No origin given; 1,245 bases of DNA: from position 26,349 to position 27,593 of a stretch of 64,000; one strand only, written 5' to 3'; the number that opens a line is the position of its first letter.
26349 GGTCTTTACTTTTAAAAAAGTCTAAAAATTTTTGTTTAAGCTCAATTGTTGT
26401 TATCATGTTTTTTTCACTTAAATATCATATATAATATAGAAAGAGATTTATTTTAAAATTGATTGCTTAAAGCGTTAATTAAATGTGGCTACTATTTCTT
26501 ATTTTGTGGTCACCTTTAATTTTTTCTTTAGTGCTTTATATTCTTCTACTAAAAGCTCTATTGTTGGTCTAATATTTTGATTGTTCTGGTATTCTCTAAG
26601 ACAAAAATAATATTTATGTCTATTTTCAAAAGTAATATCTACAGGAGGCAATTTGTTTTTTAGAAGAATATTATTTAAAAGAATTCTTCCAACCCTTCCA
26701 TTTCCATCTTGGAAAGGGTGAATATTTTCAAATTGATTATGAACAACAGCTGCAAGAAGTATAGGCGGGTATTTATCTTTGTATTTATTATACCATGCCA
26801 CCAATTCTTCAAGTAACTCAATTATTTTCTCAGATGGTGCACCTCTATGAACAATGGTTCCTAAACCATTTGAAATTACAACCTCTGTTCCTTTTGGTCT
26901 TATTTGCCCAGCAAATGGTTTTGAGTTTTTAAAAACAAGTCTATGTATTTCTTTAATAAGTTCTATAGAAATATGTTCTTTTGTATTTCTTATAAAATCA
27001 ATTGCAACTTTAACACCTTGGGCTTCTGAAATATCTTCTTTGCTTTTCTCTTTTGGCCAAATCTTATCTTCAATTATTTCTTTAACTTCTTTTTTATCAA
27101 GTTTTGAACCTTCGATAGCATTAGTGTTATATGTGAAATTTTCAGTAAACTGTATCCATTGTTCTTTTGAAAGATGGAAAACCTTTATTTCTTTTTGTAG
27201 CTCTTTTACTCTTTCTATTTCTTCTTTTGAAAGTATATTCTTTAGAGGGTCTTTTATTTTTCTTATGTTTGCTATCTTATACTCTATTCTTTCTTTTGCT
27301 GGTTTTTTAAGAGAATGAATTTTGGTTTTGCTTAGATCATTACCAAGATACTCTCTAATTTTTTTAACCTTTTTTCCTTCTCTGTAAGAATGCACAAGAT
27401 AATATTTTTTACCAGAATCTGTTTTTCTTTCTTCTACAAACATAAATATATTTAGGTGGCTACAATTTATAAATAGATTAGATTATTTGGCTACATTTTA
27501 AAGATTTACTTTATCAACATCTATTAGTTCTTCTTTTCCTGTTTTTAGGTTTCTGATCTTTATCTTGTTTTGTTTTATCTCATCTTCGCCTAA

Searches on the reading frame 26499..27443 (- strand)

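Call 10: search_protein_families(library=pfam, proteins=[window:26499-27443:-], max_evalue=0.01)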
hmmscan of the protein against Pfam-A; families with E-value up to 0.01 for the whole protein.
window:26499-27443:- (314 aa): 1 family
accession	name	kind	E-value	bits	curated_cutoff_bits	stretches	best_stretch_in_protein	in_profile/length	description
PF02661.23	Fic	-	2e-22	80.3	24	1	158-260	2-93/93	Fic/DOC family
